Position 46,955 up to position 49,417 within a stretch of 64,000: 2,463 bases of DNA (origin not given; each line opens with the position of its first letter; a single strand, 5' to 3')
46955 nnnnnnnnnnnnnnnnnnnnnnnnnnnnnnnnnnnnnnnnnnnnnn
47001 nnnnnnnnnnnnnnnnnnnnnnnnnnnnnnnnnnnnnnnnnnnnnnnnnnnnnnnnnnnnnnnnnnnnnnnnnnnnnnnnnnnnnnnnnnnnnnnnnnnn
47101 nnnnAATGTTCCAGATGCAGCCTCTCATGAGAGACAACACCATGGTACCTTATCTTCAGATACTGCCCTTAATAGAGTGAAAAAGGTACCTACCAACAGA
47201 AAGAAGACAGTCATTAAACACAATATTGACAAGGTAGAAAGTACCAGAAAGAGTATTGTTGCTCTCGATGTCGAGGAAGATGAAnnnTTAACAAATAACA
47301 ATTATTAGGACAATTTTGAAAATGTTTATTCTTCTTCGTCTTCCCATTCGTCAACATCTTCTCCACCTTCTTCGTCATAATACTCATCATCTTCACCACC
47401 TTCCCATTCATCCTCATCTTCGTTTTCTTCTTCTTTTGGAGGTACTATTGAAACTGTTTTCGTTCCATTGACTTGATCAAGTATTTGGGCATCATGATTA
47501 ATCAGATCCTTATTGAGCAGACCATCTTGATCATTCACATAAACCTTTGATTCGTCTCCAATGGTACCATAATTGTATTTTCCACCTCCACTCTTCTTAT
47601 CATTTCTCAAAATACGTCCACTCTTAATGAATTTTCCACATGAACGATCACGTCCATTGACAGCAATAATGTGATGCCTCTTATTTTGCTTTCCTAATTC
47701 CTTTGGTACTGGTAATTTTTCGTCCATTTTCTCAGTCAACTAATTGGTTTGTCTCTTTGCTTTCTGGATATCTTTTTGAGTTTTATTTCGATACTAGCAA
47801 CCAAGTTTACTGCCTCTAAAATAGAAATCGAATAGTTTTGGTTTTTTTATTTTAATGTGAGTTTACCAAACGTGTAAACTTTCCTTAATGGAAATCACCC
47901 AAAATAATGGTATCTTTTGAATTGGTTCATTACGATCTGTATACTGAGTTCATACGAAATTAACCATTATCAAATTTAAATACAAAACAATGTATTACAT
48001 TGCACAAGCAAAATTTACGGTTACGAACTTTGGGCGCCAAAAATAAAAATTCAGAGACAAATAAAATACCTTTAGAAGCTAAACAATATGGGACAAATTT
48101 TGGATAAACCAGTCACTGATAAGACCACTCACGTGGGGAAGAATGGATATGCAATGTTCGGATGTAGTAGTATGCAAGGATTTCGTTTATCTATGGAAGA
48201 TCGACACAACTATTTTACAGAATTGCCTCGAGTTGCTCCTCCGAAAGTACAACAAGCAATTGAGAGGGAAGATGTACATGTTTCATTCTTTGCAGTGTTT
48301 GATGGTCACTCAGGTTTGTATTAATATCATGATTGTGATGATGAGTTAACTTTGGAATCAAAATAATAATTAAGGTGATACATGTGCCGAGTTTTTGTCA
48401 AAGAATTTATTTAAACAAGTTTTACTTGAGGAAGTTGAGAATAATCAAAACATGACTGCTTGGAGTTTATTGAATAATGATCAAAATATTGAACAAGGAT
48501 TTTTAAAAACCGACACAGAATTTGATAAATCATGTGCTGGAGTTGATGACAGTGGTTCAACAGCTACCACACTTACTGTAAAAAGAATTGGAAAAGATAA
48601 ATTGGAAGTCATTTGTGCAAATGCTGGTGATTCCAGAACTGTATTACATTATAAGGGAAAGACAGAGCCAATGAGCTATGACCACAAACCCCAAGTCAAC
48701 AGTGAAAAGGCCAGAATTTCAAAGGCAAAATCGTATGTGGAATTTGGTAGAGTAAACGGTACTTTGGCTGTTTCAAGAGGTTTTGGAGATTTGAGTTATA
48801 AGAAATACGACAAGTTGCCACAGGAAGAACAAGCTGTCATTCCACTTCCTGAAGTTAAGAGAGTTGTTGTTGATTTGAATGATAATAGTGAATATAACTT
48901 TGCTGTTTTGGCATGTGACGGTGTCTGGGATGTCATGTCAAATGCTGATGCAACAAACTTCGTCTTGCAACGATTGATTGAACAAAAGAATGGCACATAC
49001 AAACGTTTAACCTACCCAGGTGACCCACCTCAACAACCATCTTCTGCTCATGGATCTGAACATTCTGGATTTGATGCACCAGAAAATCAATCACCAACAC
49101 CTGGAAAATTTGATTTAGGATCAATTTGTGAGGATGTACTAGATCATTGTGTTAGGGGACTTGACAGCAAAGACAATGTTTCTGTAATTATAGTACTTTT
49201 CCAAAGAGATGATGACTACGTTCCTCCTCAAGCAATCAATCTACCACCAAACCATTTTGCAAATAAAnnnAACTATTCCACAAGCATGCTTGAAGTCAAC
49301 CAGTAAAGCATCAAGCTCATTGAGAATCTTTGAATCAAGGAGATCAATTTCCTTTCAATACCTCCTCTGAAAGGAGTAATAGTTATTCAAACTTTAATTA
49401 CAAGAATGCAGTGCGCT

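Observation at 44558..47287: Disordered S/T/P-rich protein with six copies of a short basic-FAMFEKK-acidic linear motif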

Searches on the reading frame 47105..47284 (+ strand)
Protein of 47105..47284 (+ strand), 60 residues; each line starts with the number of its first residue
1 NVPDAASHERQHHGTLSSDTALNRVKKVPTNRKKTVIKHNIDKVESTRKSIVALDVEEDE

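Call 52: search_protein_families(library=pfam, proteins=[window:47105-47284:+], max_evalue=10)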
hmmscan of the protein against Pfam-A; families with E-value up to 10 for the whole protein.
seq(60 aa): 1 family
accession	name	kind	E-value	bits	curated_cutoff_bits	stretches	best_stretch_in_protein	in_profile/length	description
PF18688.6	DUF5638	-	0.015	16.2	39.8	1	12-44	71-103/104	Family of unknown function (DUF5638)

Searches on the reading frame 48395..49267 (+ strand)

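Call 17: search_protein_families(library=pfam, proteins=[window:48395-49267:+], max_evalue=0.00001)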
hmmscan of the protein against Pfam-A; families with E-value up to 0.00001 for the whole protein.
window:48395-49267:+ (291 aa): 1 family
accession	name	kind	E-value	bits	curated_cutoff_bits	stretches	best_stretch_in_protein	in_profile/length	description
PF00481.26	PP2C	-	3.1e-44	152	20.3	1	7-196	53-231/255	Protein phosphatase 2C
